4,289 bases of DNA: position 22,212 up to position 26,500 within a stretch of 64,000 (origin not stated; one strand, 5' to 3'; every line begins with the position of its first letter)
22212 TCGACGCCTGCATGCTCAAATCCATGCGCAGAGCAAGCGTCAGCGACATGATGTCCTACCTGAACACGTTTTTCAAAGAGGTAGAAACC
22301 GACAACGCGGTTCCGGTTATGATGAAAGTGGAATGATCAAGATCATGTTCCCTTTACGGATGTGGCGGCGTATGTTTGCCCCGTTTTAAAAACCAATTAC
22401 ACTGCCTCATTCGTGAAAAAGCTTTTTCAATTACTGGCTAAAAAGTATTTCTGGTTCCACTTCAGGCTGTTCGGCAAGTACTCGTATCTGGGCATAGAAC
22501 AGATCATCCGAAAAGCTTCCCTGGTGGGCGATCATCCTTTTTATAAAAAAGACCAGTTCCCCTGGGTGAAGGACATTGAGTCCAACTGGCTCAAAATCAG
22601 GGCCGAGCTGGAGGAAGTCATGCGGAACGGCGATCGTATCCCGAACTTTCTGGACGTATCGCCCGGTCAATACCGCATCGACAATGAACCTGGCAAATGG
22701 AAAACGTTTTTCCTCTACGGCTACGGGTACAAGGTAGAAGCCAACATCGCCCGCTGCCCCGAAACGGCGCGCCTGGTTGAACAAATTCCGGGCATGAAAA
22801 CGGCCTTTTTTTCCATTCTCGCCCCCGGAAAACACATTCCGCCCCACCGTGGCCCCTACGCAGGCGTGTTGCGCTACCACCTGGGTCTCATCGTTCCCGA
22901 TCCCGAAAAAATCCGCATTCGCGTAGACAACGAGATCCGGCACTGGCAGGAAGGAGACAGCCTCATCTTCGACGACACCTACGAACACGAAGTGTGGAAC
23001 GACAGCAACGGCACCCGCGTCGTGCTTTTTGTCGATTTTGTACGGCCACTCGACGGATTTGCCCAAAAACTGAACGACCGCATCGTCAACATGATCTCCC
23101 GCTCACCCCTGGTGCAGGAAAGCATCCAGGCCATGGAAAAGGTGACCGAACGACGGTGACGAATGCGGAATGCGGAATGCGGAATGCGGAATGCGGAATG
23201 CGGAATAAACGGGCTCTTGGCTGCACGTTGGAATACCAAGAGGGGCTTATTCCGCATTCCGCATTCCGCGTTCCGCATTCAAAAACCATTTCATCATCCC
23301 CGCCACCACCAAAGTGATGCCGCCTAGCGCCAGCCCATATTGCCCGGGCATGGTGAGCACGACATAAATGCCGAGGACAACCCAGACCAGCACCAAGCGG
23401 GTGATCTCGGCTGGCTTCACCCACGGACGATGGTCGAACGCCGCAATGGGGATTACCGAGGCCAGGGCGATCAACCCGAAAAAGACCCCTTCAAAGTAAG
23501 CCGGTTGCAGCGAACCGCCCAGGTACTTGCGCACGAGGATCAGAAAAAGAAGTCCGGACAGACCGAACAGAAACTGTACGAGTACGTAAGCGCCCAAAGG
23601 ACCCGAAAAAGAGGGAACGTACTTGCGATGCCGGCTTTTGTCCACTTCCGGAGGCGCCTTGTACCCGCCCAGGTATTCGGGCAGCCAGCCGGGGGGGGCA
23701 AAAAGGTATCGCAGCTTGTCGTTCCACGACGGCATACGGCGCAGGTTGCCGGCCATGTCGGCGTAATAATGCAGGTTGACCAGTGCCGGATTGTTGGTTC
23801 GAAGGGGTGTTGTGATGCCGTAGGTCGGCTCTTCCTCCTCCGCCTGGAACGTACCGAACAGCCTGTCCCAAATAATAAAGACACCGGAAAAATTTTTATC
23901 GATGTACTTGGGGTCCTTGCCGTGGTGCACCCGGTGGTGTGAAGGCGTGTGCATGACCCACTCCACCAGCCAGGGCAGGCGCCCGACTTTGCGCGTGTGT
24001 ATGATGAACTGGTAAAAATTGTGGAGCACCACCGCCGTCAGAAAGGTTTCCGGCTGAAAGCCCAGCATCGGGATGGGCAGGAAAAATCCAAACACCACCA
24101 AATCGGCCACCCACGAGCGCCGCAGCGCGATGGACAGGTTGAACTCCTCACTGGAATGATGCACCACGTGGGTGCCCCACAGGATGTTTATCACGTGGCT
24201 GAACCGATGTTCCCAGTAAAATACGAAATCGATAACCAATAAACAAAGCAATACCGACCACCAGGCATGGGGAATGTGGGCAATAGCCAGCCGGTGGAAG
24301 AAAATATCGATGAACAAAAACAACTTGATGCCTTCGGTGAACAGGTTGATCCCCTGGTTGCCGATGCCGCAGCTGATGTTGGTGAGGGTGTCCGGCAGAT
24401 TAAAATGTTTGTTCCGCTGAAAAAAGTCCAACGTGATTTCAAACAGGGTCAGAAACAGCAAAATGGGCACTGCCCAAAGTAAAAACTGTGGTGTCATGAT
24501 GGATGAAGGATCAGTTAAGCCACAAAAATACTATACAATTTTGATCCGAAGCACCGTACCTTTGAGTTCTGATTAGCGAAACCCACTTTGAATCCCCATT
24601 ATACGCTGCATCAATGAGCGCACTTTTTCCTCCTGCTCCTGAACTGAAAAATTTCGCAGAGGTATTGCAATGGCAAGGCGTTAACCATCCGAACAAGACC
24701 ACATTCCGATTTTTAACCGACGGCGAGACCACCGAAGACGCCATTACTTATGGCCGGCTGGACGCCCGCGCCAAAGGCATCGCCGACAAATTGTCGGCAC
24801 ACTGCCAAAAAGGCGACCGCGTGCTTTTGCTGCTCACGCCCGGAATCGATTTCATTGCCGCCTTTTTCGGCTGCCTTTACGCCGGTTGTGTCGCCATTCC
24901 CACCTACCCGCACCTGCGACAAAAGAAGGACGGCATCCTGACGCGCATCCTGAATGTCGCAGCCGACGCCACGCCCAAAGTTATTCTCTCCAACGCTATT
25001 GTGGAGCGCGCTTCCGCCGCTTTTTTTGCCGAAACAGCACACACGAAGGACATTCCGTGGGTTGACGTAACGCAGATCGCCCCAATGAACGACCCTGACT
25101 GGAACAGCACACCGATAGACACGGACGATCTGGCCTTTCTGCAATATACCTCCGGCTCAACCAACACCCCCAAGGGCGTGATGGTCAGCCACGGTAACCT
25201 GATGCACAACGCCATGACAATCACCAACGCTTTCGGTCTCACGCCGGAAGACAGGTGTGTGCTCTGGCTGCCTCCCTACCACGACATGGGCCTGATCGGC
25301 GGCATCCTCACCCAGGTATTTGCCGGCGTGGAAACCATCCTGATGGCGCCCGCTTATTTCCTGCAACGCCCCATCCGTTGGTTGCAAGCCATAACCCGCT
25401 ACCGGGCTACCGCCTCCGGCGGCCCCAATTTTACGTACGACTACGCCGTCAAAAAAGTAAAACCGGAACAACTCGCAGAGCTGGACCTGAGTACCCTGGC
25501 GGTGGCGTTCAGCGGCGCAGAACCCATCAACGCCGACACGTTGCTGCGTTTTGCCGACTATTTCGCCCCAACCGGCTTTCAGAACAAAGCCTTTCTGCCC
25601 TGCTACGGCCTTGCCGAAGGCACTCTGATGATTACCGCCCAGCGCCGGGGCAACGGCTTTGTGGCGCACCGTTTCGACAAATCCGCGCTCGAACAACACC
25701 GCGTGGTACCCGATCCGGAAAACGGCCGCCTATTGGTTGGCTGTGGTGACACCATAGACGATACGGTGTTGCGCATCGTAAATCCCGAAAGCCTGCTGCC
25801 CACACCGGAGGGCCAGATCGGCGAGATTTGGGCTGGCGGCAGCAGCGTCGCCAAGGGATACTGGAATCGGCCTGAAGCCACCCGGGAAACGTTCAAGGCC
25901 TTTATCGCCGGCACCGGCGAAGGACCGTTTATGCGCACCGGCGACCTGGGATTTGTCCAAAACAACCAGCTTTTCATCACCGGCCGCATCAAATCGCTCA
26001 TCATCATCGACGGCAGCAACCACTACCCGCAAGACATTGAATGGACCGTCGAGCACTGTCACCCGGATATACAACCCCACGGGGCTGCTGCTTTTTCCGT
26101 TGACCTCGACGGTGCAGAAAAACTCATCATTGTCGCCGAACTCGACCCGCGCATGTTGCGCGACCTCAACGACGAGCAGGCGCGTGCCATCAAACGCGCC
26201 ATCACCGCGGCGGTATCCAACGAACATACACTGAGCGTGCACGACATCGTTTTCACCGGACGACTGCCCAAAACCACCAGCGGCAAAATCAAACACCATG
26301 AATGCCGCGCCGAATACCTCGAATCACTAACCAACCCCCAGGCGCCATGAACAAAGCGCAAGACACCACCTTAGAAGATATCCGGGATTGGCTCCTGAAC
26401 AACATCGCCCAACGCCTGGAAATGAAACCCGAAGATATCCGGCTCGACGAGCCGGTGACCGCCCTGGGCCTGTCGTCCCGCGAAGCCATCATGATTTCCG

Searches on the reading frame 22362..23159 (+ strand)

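Call 6: search_protein_families(library=pfam, proteins=[window:22362-23159:+], max_evalue=0.001)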
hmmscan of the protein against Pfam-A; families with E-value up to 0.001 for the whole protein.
window:22362-23159:+ (265 aa): 2 families
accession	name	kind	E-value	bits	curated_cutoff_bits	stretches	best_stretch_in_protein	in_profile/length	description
PF05118.21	Asp_Arg_Hydrox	-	4.1e-57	192.9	22.6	1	73-229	1-157/157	Aspartyl/Asparaginyl beta-hydroxylase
PF07883.17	Cupin_2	-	0.00053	20.1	27.2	0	184-224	29-69/70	Cupin domain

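Call 20: search_protein_families(library=ncbifam, proteins=[window:22362-23159:+], max_evalue=0.00001)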
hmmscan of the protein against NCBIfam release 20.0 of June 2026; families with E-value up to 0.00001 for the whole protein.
window:22362-23159:+ (265 aa): 2 families
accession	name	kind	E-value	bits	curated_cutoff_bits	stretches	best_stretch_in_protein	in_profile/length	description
NF052565.1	OrnLipAcylHsRhiz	equivalog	1.1e-77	260.7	450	1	46-259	30-243/259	ornithine lipid ester-linked acyl 2-hydroxylase OlsC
NF033391.2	lipid_A_LpxO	equivalog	1.6e-42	145.6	500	1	45-244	39-237/297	lipid A hydroxylase LpxO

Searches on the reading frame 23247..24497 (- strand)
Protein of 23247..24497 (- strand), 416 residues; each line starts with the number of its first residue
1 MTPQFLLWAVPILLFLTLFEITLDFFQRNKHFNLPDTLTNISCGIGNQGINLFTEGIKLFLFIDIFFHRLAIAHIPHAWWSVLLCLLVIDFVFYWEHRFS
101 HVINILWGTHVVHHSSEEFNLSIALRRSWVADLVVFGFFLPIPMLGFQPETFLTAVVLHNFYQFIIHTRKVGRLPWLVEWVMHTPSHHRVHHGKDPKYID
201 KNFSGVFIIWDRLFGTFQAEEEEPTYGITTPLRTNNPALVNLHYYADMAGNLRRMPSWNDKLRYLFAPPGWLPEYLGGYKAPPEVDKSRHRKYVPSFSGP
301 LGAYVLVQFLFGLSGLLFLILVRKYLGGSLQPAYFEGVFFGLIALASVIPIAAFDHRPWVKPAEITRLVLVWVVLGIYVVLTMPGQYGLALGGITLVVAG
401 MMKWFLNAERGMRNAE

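Call 6: search_protein_families(library=pfam, proteins=[window:23247-24497:-], max_evalue=0.001)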
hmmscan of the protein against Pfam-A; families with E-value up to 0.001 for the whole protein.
window:23247-24497:- (416 aa): 1 family
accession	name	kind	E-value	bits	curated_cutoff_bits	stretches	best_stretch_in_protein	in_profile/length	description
PF04116.19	FA_hydroxylase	-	3.3e-30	105.6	31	1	82-216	1-132/132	Fatty acid hydroxylase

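Call 20: search_protein_families(library=ncbifam, proteins=[window:23247-24497:-], max_evalue=0.00001)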
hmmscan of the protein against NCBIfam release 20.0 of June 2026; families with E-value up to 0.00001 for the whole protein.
window:23247-24497:- (416 aa): 1 family
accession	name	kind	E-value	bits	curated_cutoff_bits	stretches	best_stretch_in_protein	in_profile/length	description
NF052566.1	OrLpdHdlsOlsERhiz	equivalog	3.3e-15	56.2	475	1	80-228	117-265/293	ornithine lipid hydroxylase OlsE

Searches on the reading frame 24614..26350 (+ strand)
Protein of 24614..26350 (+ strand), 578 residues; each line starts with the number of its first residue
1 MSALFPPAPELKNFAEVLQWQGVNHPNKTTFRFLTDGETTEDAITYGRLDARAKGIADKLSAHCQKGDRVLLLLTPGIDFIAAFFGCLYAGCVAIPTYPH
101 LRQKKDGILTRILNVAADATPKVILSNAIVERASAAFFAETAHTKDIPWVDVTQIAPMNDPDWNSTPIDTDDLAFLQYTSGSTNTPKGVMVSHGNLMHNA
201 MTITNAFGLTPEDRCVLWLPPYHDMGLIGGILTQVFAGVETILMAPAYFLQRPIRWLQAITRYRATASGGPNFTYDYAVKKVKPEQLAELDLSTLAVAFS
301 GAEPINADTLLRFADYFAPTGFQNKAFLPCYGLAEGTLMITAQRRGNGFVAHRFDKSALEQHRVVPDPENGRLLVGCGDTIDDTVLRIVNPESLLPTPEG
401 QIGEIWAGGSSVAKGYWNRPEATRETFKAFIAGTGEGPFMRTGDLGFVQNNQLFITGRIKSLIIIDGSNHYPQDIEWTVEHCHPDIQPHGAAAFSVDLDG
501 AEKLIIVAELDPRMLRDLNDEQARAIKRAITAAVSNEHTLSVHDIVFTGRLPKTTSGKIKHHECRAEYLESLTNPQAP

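Call 5: search_protein_families(library=pfam, proteins=[window:24614-26350:+], max_evalue=0.01)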
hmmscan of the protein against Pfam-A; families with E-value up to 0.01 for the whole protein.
window:24614-26350:+ (578 aa): 2 families
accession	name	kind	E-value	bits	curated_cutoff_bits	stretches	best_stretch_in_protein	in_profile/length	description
PF00501.34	AMP-binding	-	3.6e-66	224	29.9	1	19-417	2-384/384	AMP-binding enzyme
PF23024.1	AMP-dom_DIP2-like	-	1.6e-09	38.2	27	1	462-569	3-101/110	Disco-interacting protein 2-like, AMP domain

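Call 20: search_protein_families(library=ncbifam, proteins=[window:24614-26350:+], max_evalue=0.00001)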
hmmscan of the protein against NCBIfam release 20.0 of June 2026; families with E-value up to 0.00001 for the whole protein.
window:24614-26350:+ (578 aa): 98 families (the best 25 are shown)
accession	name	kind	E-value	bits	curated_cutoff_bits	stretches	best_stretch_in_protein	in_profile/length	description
NF004282.0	PRK05691.1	subfamily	2e-160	535.3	4090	1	14-567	11-557/4334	non-ribosomal peptide synthase/polyketide synthase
NF004509.1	PRK05850.1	subfamily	5.4e-139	464.1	775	1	15-570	6-570/578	fatty-acid--AMP ligase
NF006624.1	PRK09192.1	subfamily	2.3e-119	399.4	600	1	40-571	41-563/567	fatty acyl-AMP ligase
NF038337.1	FAAL_FadD21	exception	4.2e-119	398.6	1100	1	27-569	19-570/579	fatty-acid--AMP ligase FAAL21/FadD21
NF009124.0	PRK12476.1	subfamily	5.8e-119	398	922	1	27-572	49-608/612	fatty acyl-AMP ligase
NF038339.3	FAAL_FadD32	equivalog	1.7e-114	383.2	975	1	23-570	29-610/625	long-chain-fatty-acid--AMP ligase FadD32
NF040633.1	FadD32_Coryne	exception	3e-110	369.3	875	1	29-569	48-613/614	FadD32-like long-chain-fatty-acid--AMP ligase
NF038338.1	FAAL_FadD28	exception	6.8e-100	335.1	1100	1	25-568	20-570/580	fatty-acid--AMP ligase FAAL28/FadD28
NF005850.0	PRK07768.1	subfamily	4.3e-91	305.8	572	1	35-566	20-541/545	long-chain-fatty-acid--CoA ligase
NF004510.0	PRK05851.1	equivalog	9.9e-68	228.6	621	1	45-566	33-518/525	long-chain-fatty acid--ACP ligase MbtM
NF004837.0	PRK06187.1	subfamily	1.7e-48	165.2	476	1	12-571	8-525/531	long-chain-fatty-acid--CoA ligase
TIGR01733.1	AA-adenyl-dom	subfamily_domain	7.5e-47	160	317.4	1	45-483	1-401/409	amino acid adenylation domain-containing protein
NF006181.0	PRK08314.1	subfamily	1.3e-44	152.5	705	3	383-562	379-548/563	long-chain-fatty-acid--CoA ligase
NF005702.0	PRK07514.1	subfamily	3.7e-44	150.9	558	1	39-570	25-502/506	malonyl-CoA synthase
NF052269.1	Staph_lig_FadD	equivalog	1.4e-38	132.5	650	2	42-304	26-276/499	long-chain-fatty-acid--CoA ligase FadD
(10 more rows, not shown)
